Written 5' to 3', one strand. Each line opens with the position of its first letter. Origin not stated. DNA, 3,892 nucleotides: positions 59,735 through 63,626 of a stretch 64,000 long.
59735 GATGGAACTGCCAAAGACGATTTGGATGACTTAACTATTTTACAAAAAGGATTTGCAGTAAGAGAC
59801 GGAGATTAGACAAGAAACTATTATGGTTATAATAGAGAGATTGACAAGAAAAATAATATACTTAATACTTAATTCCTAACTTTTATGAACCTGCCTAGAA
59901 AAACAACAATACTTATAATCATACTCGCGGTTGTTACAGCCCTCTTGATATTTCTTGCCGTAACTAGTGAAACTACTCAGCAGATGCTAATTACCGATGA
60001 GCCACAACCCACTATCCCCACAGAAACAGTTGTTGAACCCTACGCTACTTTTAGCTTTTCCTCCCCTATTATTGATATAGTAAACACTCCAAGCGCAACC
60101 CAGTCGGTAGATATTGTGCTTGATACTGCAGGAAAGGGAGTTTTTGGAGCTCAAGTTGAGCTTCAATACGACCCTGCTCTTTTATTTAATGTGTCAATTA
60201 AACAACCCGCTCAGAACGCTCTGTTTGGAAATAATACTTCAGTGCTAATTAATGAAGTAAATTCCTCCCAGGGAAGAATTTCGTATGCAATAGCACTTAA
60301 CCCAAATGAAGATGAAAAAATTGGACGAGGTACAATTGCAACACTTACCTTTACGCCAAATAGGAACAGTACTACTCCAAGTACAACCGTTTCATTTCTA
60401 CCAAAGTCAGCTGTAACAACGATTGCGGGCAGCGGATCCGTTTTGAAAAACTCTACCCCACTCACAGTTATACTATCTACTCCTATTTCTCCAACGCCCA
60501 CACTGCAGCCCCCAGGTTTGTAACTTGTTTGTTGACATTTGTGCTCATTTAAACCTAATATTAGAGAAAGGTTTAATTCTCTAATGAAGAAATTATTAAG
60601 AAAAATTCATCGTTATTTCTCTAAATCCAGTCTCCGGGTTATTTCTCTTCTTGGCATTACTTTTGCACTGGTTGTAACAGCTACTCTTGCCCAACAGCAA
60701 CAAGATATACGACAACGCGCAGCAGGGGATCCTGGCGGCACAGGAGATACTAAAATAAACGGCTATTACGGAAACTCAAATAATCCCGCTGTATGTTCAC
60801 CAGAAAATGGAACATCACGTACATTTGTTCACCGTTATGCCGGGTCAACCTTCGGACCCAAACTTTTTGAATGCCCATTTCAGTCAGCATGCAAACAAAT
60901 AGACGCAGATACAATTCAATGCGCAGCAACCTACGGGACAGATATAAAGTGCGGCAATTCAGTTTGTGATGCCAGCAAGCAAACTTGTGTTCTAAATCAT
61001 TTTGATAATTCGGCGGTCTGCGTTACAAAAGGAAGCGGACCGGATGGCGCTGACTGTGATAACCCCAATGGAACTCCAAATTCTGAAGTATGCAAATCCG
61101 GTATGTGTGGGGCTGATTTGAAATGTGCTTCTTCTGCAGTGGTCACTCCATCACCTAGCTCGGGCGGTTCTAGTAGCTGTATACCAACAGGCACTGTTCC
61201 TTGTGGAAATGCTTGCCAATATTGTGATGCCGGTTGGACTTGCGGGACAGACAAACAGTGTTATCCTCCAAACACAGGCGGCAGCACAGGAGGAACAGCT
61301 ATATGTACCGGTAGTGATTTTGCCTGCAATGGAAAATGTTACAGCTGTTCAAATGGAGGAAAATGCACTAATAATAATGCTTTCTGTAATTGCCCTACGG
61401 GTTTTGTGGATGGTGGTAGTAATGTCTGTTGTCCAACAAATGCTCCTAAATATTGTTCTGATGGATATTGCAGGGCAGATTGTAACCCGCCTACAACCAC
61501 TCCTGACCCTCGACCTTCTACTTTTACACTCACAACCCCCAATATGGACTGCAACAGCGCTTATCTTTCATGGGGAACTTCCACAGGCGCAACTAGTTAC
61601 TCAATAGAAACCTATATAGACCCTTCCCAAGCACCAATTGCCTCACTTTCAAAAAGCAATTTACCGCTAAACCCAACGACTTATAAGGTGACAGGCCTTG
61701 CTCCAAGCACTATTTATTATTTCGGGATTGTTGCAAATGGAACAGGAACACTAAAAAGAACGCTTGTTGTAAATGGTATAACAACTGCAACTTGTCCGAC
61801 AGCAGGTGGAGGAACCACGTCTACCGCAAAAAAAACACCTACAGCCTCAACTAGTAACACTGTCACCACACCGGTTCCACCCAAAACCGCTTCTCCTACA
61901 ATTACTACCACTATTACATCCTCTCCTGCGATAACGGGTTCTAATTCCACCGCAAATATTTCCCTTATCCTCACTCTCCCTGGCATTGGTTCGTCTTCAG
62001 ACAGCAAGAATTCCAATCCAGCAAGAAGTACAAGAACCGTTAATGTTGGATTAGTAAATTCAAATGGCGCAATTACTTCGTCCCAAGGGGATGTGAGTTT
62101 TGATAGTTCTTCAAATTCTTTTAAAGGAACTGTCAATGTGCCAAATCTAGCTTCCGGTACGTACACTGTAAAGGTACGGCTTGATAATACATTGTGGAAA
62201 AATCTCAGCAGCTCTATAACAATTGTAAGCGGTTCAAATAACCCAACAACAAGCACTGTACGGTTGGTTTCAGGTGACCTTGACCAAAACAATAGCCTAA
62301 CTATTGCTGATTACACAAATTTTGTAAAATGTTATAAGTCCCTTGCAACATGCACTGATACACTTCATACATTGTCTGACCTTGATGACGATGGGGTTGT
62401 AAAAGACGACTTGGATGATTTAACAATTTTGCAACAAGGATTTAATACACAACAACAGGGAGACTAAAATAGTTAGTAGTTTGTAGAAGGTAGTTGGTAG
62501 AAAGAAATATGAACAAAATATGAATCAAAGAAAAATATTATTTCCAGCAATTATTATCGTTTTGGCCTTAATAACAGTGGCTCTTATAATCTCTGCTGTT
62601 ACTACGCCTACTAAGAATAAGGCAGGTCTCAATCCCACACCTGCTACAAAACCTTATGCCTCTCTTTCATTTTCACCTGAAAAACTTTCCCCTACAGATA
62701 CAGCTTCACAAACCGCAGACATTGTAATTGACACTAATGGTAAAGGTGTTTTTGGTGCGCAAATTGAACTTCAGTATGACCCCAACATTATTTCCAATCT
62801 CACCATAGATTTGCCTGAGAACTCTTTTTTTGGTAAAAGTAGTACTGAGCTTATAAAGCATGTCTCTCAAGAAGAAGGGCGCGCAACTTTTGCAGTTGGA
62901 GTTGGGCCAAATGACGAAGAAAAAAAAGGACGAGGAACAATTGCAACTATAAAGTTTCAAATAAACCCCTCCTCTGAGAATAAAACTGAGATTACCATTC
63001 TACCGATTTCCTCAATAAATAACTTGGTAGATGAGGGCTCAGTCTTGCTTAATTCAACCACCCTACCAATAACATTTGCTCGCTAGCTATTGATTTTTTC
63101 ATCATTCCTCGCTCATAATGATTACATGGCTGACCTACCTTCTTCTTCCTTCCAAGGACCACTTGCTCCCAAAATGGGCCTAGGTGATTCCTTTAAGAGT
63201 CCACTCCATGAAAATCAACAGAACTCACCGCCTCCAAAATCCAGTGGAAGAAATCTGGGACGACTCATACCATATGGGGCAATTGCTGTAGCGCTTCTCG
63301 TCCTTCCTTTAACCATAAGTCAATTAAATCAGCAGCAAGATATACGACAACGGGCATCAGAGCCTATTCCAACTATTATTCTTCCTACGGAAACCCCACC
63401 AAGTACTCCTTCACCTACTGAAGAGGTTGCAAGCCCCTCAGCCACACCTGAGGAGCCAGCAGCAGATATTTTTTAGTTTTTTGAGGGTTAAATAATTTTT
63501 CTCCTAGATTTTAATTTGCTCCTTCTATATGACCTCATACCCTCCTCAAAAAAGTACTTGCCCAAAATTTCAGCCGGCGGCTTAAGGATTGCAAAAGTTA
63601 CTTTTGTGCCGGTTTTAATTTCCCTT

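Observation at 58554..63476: Tandem duplicated cohesin-dockerin-like surface cassette next to tRNA-Cys, candidate undescribed display system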

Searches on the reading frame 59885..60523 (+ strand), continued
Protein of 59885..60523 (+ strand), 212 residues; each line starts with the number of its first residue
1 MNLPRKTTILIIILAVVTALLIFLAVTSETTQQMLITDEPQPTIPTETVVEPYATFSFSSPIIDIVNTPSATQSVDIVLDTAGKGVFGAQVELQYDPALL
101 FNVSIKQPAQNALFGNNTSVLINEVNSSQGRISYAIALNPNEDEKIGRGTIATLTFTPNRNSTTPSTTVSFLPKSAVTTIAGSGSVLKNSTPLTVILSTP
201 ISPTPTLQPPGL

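Call 56: search_protein_families(library=pfam, proteins=[L019:10712-11644:+, L003:4944-5822:+, L003:5803-7896:+, L003:1206-1853:+, L009:6853-7458:+, L012:11473-12591:+, L023:7021-9867:+, L021:8040-9962:+], max_evalue=0.01)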
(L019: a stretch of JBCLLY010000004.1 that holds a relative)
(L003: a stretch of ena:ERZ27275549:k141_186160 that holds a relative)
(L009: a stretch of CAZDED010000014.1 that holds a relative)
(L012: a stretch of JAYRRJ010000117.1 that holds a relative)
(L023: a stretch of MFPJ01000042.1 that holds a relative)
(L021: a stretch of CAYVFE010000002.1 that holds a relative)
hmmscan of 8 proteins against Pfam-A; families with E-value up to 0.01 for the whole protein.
L019:10712-11644:+ (310 aa): 5 families
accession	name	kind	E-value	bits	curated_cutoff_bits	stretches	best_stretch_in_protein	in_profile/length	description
PF13624.11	SurA_N_3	-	1.3e-12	48.3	27.2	1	50-167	14-128/162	SurA-like N-terminal domain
PF13623.11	SurA_N_2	-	4.9e-07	30.1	28.5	1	85-167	39-130/145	SurA-like N-terminal domain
PF13145.12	Rotamase_2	-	1.5e-06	29.4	27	1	221-293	51-117/121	PPIC-type PPIASE domain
PF09312.16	SurA_N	-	0.0003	21.4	30.8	1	90-162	6-82/118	SurA N-terminal domain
PF00639.27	Rotamase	-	0.0039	18.6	21.7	0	199-282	13-96/97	PPIC-type PPIASE domain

L003:4944-5822:+ (292 aa): 0 families

L003:5803-7896:+ (697 aa): 5 families
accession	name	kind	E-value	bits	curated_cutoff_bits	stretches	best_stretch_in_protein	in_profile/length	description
PF00963.24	Cohesin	-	3.4e-06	27.7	24.1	1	81-185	22-130/139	Cohesin domain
PF00404.24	Dockerin_1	-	2.2e-05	25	22.9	1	637-689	2-54/57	Dockerin type I domain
PF18911.6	PKD_4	-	3.3e-05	24.3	27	1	297-369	12-79/85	PKD domain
PF00801.26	PKD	-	0.00056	20.3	23.5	1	296-369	8-76/80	PKD domain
PF13860.13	FlgD_ig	-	0.0017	18.7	27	0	535-604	7-77/79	FlgD Ig-like domain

L003:1206-1853:+ (215 aa): 1 family
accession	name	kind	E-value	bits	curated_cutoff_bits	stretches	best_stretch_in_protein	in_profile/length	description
PF00963.24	Cohesin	-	2.9e-05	24.7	24.1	1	88-184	17-114/139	Cohesin domain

L009:6853-7458:+ (201 aa): 3 families
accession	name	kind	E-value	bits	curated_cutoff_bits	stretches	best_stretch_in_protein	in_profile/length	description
PF13023.12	HD_3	-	6.3e-27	94.9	22.5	1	23-183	3-160/165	HD domain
PF12917.13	YfbR-like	-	2.2e-11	44.2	25.9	1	32-183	15-162/182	5'-deoxynucleotidase YfbR-like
PF01966.28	HD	-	5.1e-06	27.2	22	1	44-110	2-67/116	HD domain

L012:11473-12591:+ (372 aa): 1 family
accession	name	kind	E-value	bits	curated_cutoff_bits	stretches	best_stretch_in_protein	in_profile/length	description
PF00188.32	CAP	-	8.3e-14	52.9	21.1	1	87-215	1-117/117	Cysteine-rich secretory protein family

L023:7021-9867:+ (948 aa): 1 family
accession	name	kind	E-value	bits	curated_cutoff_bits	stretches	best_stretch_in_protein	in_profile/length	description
PF00404.24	Dockerin_1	-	0.00086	19.9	22.9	1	891-938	2-52/57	Dockerin type I domain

L021:8040-9962:+ (640 aa): 2 families
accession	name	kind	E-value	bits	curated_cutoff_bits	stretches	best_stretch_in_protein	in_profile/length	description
PF00041.27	fn3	-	1.9e-08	34.8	25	1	130-209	9-81/84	Fibronectin type III domain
PF16656.11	Pur_ac_phosph_N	-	0.0075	17.2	30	1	134-212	12-92/93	Purple acid Phosphatase, N-terminal domain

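Call 61: list_cluster_members(proteins=[window:59885-60523:+, window:62520-63086:+, window:58613-59809:+, window:58598-59809:+, window:60584-62467:+, window:63126-63476:+])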
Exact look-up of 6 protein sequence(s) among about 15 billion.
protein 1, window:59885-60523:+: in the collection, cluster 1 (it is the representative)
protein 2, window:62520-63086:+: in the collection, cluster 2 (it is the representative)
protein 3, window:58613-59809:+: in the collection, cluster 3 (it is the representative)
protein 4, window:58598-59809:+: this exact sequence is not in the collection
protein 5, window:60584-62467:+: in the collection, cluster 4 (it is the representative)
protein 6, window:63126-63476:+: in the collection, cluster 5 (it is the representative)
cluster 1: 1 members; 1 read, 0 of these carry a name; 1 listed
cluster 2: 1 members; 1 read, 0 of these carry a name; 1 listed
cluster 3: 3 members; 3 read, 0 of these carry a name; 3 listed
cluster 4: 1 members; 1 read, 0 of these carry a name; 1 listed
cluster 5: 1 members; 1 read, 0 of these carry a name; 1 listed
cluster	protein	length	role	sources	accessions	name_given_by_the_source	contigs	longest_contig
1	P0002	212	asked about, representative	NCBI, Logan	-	-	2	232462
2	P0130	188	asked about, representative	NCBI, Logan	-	-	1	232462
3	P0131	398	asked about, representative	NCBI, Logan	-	-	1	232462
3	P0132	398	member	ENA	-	-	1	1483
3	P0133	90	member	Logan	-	-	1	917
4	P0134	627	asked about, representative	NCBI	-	-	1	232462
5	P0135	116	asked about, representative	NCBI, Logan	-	-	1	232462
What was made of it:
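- Checked: They do not start at the first GTG/TTG of each ORF (call 61).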

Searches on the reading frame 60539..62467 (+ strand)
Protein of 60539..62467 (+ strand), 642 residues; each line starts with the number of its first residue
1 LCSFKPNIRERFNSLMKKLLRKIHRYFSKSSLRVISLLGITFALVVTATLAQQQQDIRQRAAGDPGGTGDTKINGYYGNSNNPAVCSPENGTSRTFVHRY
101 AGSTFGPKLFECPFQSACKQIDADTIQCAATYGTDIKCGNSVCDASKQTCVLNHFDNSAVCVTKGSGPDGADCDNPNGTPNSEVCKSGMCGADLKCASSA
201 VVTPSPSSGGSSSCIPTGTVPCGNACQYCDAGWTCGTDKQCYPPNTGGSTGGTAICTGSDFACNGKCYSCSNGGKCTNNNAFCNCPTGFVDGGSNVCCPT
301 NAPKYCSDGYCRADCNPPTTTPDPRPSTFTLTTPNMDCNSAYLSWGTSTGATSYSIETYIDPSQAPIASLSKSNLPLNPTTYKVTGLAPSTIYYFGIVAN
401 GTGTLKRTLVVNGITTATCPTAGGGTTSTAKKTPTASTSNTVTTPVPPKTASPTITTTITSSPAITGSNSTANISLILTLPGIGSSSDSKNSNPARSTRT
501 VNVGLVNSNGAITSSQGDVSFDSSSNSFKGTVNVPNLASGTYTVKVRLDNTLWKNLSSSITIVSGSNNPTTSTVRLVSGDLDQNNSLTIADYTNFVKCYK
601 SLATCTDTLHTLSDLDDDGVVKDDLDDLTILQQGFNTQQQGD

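Call 3: search_protein_families(library=pfam, proteins=[window:60539-62467:+], max_evalue=1)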
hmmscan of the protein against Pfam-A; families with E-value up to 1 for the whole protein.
window:60539-62467:+ (642 aa): 4 families
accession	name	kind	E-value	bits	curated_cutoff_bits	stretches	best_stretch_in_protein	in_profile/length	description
PF00041.27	fn3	-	0.00016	22.2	25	1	335-406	10-76/84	Fibronectin type III domain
PF18962.6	Por_Secre_tail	-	0.0018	19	27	1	493-550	4-66/75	Secretion system C-terminal sorting domain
PF16656.11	Pur_ac_phosph_N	-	0.012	16.6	30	1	328-401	16-82/93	Purple acid Phosphatase, N-terminal domain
PF07495.19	Y_Y_Y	-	0.046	14.1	26.6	1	522-550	24-48/65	Y_Y_Y domain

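Call 4: search_protein_families(library=ncbifam, proteins=[window:60539-62467:+], max_evalue=1)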
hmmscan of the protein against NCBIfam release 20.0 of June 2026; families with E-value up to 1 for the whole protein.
window:60539-62467:+ (642 aa): 1 family
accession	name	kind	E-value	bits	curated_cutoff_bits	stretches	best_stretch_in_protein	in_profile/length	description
TIGR04183.1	Por_Secre_tail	domain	0.014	15.4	23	1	493-550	4-62/72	T9SS type A sorting domain-containing protein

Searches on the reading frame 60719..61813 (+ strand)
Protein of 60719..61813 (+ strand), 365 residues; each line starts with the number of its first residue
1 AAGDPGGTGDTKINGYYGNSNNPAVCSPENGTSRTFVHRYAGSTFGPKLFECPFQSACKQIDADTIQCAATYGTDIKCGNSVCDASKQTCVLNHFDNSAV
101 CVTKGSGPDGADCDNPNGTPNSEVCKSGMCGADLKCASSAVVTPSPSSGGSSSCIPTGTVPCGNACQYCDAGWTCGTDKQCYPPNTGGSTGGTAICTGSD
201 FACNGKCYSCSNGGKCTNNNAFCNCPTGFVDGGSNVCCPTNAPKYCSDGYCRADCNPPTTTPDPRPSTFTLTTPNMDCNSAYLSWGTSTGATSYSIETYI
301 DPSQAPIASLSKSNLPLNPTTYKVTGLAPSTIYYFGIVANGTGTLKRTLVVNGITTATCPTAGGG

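Call 64: search_solved_structures(query=window:60719-61813:+, max_evalue=10, show_alignments=2)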
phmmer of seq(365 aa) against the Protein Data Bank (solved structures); distinct sequences matched with E-value up to 10: 14.
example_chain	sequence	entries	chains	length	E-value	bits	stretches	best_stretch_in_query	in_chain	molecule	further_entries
3mpc_A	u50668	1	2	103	0.012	18.1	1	276-346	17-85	Fn3-like protein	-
5e55_A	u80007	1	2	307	0.034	16.6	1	270-354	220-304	Contactin-6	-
4u3h_A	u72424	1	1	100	0.23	13.9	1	270-343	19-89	FN3con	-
7jgu_A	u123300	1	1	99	0.25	13.8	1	260-340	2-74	Fibronectin type-III domain-containing protein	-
6pol_A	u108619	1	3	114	0.27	13.7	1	257-346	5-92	Roundabout homolog 3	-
1uem_A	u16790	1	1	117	0.28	13.6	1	275-339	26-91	KIAA1568 Protein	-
6pog_A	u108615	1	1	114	0.43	13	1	262-346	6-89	Roundabout homolog 3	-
6mfa_A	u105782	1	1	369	0.73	12.3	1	288-361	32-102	Fibronectin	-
8osd_A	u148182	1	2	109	0.8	12.1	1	276-339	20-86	Titin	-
1x5z_A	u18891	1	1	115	0.83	12.1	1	313-345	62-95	Receptor-type tyrosine-protein phosphatase delta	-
4bq8_A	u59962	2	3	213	1.3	11.4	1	314-362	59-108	NEOGENIN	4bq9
3p4l_A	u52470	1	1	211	1.5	11.2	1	314-362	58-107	Neogenin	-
7ndg_B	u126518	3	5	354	1.9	10.8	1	311-362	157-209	Neogenin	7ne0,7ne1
4yh7_A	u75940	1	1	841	4.1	9.8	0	248-341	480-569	Receptor-type tyrosine-protein phosphatase delta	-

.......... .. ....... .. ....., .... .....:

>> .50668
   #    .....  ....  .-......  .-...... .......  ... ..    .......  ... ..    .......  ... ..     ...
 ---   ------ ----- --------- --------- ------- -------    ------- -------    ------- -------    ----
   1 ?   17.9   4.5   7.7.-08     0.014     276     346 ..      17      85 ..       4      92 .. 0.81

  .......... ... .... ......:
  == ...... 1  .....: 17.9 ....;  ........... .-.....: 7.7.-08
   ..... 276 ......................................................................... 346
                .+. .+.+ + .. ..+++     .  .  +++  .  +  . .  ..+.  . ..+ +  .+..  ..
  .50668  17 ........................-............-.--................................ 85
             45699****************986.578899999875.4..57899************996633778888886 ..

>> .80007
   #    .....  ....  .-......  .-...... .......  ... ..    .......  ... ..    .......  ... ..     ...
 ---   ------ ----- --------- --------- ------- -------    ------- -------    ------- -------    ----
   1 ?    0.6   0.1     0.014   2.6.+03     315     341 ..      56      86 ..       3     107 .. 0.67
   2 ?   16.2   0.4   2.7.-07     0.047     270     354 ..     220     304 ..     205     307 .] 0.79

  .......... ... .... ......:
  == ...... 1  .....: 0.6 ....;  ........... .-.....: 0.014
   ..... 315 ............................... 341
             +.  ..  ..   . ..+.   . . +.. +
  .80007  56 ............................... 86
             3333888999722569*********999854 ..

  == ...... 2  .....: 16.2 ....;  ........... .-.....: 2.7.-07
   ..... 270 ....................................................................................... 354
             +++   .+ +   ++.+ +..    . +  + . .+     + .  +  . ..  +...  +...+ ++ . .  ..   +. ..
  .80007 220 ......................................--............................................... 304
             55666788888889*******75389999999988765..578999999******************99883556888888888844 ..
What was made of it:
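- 60584..62467 (+): Large2: 627-aa surface protein. It consists of the N-terminal signal (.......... at 60692-60721), Cys-rich region (60794-61795), an FN3-like domain (61541-61756), a PT/ST-rich stalk, an X-module (61961-62251) and a dockerin (62258-62464). Weak PDB FN3 hits (call 64).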

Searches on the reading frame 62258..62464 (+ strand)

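Call 5: search_protein_families(library=pfam, proteins=[window:62258-62464:+], max_evalue=10)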
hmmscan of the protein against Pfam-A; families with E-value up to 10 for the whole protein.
seq(69 aa): 3 families
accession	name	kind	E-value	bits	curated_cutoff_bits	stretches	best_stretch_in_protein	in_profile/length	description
PF08335.16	GlnD_UR_UTase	-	0.042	14.3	21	1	7-56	56-105/141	GlnD PII-uridylyltransferase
PF07343.16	DUF1475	-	0.075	13.2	22.3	1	20-62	77-118/236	Protein of unknown function (DUF1475)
PF22733.1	NNH1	-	0.31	11.6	27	1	32-55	85-107/177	NACHT N-terminal Helical domain 1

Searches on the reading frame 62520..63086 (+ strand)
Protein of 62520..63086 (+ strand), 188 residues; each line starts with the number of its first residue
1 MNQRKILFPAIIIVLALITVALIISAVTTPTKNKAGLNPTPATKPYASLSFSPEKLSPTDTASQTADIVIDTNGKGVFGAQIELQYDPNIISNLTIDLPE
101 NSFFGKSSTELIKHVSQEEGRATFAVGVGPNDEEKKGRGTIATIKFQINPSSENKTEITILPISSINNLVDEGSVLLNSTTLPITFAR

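Call 3: search_protein_families(library=pfam, proteins=[window:62520-63086:+], max_evalue=1)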
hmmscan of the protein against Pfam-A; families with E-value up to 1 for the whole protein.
window:62520-63086:+ (188 aa): 2 families
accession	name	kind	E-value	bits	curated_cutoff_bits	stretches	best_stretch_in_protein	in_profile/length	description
PF00963.24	Cohesin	-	1.1e-05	26.1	24.1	1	72-160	25-114/139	Cohesin domain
PF25797.1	PDF2_C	-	0.14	11.7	27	1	131-171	188-229/241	PDF2-like, C-terminal domain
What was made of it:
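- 62520..63086 (+): Small2: 188-aa TM-anchored cohesin (domain at ~62652-63074). Pfam Cohesin 26.1 bits against GA 24.1 (call 3).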

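Call 4: search_protein_families(library=ncbifam, proteins=[window:62520-63086:+], max_evalue=1)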
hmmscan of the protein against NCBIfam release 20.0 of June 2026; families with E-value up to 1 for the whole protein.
window:62520-63086:+ (188 aa): 0 families

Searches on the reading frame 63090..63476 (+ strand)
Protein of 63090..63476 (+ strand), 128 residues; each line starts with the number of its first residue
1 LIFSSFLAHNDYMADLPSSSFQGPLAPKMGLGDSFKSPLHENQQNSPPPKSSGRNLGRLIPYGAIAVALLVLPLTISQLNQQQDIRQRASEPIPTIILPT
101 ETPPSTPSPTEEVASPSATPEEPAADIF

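Call 3: search_protein_families(library=pfam, proteins=[window:63090-63476:+], max_evalue=1)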
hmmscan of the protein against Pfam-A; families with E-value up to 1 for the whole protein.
window:63090-63476:+ (128 aa): 1 family
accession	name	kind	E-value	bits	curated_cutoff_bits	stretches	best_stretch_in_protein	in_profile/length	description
PF05451.16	Phytoreo_Pns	-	0.015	14.8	20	1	51-95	95-140/359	Phytoreovirus nonstructural protein Pns10/11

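Call 4: search_protein_families(library=ncbifam, proteins=[window:63090-63476:+], max_evalue=1)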
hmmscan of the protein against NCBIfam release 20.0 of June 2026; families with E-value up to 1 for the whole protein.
window:63090-63476:+ (128 aa): 0 families
